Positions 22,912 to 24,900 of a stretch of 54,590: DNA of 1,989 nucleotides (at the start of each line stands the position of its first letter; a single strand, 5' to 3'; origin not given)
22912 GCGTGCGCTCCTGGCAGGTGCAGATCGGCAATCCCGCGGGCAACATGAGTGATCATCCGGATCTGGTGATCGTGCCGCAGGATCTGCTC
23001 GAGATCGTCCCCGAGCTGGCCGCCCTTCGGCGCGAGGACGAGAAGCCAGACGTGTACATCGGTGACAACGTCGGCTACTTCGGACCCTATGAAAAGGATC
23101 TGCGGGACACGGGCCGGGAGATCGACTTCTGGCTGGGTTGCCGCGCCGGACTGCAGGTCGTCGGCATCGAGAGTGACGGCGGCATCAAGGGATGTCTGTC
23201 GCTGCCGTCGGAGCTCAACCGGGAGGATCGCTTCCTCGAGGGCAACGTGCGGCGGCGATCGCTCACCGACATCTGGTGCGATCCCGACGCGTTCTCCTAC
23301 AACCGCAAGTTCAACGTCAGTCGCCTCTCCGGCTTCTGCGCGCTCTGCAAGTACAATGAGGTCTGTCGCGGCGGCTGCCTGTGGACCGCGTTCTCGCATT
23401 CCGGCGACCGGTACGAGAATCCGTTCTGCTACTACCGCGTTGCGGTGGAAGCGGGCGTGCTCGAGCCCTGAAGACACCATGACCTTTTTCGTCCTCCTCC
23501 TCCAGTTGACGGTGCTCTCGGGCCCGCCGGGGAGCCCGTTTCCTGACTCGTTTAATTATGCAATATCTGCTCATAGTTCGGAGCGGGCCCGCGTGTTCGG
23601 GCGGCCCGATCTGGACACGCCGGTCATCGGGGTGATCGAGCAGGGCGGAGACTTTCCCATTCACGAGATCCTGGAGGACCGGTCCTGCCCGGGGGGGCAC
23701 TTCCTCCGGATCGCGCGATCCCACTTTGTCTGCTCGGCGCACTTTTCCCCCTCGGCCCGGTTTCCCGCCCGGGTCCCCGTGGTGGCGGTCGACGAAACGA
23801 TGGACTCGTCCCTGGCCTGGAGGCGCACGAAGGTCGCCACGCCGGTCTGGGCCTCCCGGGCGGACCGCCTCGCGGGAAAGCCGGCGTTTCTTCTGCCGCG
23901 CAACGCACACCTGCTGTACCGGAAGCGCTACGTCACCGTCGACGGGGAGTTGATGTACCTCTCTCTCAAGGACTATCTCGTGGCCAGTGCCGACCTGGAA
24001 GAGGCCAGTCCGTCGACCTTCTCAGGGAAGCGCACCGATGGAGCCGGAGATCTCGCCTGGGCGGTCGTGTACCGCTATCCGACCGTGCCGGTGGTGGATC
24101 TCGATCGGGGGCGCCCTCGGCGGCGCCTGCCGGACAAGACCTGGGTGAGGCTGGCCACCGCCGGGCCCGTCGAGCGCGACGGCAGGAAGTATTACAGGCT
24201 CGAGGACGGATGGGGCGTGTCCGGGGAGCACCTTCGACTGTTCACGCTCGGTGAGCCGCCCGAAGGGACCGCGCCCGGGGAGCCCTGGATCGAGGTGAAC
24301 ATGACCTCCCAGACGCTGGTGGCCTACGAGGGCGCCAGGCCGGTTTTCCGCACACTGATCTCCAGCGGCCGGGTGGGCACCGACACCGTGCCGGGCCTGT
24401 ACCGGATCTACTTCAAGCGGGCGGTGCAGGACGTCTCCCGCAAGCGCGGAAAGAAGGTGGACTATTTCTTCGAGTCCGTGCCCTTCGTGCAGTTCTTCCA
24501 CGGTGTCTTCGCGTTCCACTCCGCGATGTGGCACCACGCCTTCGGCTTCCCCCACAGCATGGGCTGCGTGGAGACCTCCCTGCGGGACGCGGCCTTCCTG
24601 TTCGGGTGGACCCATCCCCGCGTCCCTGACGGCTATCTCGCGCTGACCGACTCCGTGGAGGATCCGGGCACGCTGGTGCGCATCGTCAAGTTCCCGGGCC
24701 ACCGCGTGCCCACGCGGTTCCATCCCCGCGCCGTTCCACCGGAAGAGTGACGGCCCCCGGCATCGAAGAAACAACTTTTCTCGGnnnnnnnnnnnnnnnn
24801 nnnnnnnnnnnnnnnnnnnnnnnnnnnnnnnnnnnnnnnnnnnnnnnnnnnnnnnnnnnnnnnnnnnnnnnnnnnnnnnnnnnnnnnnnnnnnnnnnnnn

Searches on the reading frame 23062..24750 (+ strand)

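Call 27: search_protein_families(library=pfam, proteins=[window:23062-24750:+], max_evalue=0.001)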
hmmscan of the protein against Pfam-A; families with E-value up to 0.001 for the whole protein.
window:23062-24750:+ (562 aa): 1 family
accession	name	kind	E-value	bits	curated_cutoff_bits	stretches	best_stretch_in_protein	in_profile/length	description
PF03734.19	YkuD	-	1.5e-10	42.3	23.4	1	408-519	2-140/146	L,D-transpeptidase catalytic domain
